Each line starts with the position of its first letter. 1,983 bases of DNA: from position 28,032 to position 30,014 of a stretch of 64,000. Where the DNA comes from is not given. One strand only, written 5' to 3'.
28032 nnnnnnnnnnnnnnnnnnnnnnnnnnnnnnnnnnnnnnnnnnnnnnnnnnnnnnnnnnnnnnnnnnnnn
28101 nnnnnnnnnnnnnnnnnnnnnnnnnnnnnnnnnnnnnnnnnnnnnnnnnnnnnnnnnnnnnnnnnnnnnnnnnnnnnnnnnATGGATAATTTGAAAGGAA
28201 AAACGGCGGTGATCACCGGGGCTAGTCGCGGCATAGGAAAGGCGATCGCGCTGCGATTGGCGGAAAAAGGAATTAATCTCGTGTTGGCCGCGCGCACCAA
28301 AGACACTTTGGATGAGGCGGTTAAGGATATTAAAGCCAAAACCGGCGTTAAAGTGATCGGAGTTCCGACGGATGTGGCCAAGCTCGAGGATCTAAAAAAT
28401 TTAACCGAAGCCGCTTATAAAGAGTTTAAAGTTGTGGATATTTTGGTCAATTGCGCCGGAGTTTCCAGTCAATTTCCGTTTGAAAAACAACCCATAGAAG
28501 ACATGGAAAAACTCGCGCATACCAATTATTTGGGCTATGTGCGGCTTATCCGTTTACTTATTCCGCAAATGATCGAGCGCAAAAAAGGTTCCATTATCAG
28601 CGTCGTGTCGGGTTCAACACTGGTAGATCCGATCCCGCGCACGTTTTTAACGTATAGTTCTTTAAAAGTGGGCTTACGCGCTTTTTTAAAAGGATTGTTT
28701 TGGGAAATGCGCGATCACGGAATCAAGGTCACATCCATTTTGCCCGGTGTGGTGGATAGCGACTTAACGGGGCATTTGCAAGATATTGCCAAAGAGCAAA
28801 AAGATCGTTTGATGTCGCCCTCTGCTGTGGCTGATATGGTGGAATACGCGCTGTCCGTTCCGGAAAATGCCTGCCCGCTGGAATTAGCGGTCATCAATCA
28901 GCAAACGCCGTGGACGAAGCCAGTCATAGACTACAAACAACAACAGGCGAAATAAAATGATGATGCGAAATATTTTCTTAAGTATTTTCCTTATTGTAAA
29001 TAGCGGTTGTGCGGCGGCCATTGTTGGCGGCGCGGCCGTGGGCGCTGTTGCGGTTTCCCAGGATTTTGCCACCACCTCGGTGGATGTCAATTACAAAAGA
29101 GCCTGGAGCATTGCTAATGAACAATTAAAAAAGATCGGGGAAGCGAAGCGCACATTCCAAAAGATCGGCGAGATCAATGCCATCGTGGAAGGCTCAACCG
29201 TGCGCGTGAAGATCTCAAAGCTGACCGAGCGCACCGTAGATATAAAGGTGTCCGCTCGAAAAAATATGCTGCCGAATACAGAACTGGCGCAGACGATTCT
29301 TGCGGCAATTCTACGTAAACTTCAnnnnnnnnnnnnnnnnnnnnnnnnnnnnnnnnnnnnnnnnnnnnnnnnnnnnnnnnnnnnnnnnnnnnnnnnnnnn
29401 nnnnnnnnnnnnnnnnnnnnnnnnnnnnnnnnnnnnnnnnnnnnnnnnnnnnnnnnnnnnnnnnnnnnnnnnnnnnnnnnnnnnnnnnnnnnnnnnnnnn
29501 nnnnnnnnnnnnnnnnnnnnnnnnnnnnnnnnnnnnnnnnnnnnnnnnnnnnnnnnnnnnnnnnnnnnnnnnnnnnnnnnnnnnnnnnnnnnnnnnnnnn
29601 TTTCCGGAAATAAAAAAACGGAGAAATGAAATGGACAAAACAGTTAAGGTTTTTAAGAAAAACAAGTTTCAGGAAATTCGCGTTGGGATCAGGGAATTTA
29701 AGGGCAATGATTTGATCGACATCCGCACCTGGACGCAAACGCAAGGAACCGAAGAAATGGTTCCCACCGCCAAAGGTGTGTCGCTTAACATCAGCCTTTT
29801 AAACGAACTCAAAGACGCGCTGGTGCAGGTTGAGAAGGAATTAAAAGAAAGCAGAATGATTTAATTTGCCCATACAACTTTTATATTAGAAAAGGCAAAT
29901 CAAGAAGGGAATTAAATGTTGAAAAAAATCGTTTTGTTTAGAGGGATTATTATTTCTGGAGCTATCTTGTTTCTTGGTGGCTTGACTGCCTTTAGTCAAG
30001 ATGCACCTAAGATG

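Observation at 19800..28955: Type II PKS-like (KS/CLF-ACP-cyclase) biosynthetic locus outside the classical producers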

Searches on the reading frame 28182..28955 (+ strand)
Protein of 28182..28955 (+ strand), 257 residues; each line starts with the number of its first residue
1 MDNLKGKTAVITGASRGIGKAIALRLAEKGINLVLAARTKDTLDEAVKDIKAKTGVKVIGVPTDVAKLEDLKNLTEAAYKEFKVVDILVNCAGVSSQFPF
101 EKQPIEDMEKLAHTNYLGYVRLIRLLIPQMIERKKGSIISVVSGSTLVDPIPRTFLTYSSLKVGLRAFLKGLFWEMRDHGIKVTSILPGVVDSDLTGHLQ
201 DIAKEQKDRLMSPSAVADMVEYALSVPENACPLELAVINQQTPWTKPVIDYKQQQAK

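Call 4: search_protein_families(library=pfam, proteins=[window:28182-28955:+], max_evalue=0.01)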
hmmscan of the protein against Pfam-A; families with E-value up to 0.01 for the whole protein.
window:28182-28955:+ (257 aa): 7 families
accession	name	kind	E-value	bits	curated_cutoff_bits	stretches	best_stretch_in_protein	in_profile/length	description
PF00106.31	adh_short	-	2.6e-49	167.8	26.6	1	7-199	1-190/195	short chain dehydrogenase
PF13561.12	adh_short_C2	-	5.1e-33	115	27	1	13-207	1-191/236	Enoyl-(Acyl carrier protein) reductase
PF08659.16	KR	-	1.7e-12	48.1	22.6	1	8-150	2-143/180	KR domain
PF23441.1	SDR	-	2.3e-05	24.4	27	1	4-204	5-208/258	SDR-like rossmann domain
PF01370.27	Epimerase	-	0.00049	20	20.9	1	10-127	2-103/240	NAD dependent epimerase/dehydratase family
PF13460.12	NAD_binding_10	-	0.0075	16.6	27.2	0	13-220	1-177/184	NAD(P)H-binding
PF02882.25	THF_DHG_CYH_C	-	0.0089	15.8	27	0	3-48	33-78/160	Tetrahydrofolate dehydrogenase/cyclohydrolase, NAD(P)-binding domain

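Call 7: search_protein_families(library=ncbifam, proteins=[window:28182-28955:+], max_evalue=0.001)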
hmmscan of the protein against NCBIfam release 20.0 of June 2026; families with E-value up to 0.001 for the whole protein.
window:28182-28955:+ (257 aa): 227 families (the best 25 are shown)
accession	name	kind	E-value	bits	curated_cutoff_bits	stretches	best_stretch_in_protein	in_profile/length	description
NF005806.0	PRK07666.1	equivalog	7e-47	159.7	286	1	1-227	2-224/239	3-ketoacyl-ACP reductase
NF004825.0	PRK06181.1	equivalog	1.2e-42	146.1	215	1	1-220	1-224/268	SDR family oxidoreductase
NF005672.0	PRK07454.1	equivalog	1.2e-40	139.2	234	1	5-237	5-234/241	SDR family oxidoreductase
NF005594.0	PRK07326.1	equivalog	1.8e-39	135.7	271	1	2-237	2-229/237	SDR family oxidoreductase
NF005559.1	PRK07231.1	subfamily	1.5e-38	132.7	215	1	4-211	2-207/249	glucose 1-dehydrogenase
NF005495.0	PRK07109.1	subfamily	2e-37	129.3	264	1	3-226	5-230/334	SDR family oxidoreductase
NF006070.0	PRK08213.1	subfamily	2.4e-36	125.6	279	1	3-201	9-209/259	gluconate 5-dehydrogenase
NF005539.0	PRK07201.1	equivalog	4.7e-36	124.7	549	1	3-224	367-584/657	SDR family oxidoreductase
TIGR01830.1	3oxo_ACP_reduc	equivalog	4.8e-36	124.6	297.75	1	9-208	1-198/239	3-oxoacyl-[acyl-carrier-protein] reductase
NF004198.0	PRK05653.1-3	equivalog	1.8e-35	122.6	296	1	2-220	3-224/248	3-oxoacyl-ACP reductase FabG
NF040690.1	mycolate_SDR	equivalog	2.5e-35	122.1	380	1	6-194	8-192/265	mycolate reductase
NF005878.0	PRK07825.1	subfamily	3e-35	121.9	287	1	2-228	5-221/278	short chain dehydrogenase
NF004521.0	PRK05866.1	equivalog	3.3e-35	121.6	368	1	3-188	37-222/294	SDR family oxidoreductase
NF005881.0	PRK07832.1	equivalog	4.9e-35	121.1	296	1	2-207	5-209/287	SDR family oxidoreductase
NF005095.0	PRK06523.1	subfamily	6.2e-35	121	231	1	3-208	7-203/261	oxidoreductase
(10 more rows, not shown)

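Call 57: search_solved_structures(query=window:28182-28955:+, max_evalue=1e-25)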
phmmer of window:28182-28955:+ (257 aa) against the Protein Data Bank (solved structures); distinct sequences matched with E-value up to 1e-25: 7.
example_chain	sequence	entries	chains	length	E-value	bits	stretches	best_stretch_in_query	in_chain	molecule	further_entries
2hq1_A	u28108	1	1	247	9e-29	103.8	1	4-222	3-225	Glucose/ribitol dehydrogenase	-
8w0n_A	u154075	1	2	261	9.4e-28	100.5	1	3-198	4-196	IRED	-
2jah_A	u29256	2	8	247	2.7e-27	99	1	4-235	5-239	CLAVULANIC ACID DEHYDROGENASE | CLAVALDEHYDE DEHYDROGENASE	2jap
8w0o_A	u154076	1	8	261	2.9e-27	98.9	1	3-199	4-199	Dehydrogenase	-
3sj7_A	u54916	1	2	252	3.3e-27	98.7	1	7-207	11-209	3-oxoacyl-(Acyl-carrier-protein) reductase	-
3osu_A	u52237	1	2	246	3.4e-27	98.7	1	7-207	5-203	3-oxoacyl-[acyl-carrier-protein] reductase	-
8x89_A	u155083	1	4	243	2.6e-26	95.7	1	4-206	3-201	3-oxoacyl-[acyl-carrier-protein] reductase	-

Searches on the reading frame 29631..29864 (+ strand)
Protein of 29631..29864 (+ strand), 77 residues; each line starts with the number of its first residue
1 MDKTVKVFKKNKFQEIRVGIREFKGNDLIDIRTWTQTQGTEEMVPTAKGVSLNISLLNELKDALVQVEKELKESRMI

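Call 4: search_protein_families(library=pfam, proteins=[window:29631-29864:+], max_evalue=0.01)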
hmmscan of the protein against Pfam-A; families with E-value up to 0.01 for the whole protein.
window:29631-29864:+ (77 aa): 1 family
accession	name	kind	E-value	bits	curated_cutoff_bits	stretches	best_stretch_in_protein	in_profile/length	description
PF02229.22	PC4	-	8.3e-15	54.5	25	1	14-63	5-52/52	Transcriptional Coactivator p15 (PC4)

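Call 56: search_protein_families(library=ncbifam, proteins=[window:29631-29864:+], max_evalue=0.00001)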
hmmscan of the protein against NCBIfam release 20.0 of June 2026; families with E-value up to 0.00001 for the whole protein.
window:29631-29864:+ (77 aa): 0 families
